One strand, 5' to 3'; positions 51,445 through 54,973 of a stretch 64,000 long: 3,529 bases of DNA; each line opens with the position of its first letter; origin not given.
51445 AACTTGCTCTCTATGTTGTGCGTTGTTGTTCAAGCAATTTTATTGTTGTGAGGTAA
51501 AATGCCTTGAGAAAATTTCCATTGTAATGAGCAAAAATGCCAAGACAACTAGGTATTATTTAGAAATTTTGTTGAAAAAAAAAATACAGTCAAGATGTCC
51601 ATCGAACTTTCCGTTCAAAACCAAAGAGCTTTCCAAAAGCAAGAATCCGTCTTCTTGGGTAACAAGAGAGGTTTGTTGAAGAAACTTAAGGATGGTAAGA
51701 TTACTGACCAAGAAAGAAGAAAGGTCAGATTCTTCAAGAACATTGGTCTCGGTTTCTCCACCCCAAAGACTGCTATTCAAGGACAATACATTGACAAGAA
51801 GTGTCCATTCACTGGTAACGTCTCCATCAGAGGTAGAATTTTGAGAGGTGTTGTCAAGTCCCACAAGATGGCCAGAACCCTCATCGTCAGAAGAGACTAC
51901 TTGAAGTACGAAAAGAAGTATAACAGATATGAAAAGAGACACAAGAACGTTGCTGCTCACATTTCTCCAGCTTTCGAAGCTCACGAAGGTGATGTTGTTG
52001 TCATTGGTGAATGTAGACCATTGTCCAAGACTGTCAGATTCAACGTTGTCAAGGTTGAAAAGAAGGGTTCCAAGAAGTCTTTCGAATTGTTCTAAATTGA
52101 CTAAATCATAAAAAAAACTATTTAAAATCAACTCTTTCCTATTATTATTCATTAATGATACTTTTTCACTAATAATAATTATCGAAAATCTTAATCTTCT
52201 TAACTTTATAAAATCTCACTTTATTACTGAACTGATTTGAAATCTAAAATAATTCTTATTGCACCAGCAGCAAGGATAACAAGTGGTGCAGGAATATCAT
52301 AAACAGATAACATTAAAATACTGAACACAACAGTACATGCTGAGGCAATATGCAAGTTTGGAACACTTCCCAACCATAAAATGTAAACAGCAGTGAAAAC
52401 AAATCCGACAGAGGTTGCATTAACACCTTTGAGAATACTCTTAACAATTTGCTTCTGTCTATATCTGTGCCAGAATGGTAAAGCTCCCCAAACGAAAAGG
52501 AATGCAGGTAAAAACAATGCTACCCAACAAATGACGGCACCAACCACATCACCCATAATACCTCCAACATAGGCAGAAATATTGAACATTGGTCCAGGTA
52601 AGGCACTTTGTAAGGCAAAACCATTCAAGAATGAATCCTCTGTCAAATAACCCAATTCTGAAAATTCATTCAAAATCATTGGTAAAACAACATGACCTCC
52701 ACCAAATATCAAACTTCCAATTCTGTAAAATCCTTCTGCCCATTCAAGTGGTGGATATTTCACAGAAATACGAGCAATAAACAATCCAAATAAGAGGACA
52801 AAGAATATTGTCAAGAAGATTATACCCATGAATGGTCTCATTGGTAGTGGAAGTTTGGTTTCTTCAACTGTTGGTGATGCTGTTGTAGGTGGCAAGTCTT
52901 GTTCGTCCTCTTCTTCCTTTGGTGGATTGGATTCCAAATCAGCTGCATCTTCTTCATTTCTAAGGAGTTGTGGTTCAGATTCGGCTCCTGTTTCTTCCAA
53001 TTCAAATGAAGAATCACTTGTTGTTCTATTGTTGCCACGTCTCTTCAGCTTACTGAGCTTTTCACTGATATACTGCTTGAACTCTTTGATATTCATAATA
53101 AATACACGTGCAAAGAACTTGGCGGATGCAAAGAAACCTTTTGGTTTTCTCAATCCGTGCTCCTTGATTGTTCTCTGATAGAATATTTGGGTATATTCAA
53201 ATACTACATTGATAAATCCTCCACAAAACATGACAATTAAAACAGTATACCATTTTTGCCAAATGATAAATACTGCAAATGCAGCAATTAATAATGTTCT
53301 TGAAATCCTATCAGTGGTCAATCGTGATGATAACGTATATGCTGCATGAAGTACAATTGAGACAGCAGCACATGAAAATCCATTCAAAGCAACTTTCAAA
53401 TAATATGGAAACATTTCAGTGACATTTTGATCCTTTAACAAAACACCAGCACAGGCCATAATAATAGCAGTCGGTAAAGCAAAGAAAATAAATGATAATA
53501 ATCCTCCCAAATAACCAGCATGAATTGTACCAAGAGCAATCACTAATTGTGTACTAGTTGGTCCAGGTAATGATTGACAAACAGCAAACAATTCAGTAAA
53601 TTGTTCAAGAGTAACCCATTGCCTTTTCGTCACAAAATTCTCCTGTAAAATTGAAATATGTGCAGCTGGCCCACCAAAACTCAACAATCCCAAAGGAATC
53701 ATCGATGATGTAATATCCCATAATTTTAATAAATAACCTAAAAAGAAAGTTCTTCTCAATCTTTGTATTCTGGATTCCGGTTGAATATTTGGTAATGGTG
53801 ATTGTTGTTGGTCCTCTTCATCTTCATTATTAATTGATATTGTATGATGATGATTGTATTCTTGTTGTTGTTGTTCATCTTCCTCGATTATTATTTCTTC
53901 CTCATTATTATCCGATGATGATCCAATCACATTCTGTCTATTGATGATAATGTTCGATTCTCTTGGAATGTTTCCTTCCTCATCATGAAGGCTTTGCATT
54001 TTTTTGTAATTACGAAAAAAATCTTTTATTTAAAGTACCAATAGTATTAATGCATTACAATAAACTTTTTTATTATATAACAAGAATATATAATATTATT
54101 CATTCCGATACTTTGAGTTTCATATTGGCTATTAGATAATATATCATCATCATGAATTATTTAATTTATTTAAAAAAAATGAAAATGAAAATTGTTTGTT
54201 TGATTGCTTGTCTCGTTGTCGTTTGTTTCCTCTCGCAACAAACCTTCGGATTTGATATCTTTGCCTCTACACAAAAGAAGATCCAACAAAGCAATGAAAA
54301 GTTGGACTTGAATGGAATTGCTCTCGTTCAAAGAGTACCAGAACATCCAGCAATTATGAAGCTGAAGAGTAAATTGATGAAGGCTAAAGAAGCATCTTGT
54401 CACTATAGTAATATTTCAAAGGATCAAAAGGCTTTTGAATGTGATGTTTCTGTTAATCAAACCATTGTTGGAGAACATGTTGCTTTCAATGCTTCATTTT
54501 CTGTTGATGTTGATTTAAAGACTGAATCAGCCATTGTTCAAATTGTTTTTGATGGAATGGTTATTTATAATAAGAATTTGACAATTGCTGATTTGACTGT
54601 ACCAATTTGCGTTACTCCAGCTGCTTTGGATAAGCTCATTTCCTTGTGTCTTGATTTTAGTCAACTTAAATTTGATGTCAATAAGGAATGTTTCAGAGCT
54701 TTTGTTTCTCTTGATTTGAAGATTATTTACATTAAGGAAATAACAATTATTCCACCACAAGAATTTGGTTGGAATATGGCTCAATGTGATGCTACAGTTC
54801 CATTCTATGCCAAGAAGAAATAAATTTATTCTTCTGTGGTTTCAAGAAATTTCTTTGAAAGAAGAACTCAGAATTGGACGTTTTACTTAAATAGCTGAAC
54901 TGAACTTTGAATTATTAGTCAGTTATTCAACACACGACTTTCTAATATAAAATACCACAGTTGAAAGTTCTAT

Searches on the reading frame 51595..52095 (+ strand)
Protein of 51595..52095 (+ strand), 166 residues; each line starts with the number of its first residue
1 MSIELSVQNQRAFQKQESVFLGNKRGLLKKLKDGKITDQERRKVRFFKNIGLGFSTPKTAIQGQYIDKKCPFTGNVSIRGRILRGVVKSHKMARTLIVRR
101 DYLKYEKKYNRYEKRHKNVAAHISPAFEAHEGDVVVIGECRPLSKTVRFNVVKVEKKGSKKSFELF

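Call 4: search_protein_families(library=pfam, max_evalue=0.01, proteins=[window:51595-52095:+])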
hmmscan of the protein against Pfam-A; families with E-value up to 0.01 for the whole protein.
window:51595-52095:+ (166 aa): 2 families
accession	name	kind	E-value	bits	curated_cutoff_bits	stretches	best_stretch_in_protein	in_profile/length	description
PF16205.10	Ribosomal_S17_N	-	4.6e-29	101.1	27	1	8-83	1-69/69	Ribosomal_S17 N-terminal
PF00366.26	Ribosomal_S17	-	4.7e-27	94.3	25.9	1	85-153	1-68/68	Ribosomal protein S17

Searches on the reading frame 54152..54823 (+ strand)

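Call 23: search_protein_families(library=pfam, max_evalue=0.05, proteins=[window:54152-54823:+])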
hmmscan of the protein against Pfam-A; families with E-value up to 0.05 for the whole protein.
window:54152-54823:+ (223 aa): 1 family
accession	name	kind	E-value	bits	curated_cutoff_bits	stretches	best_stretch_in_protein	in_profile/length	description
PF15998.10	DUF4773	-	0.0018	19.2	27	0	117-190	29-98/118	Domain of unknown function (DUF4773)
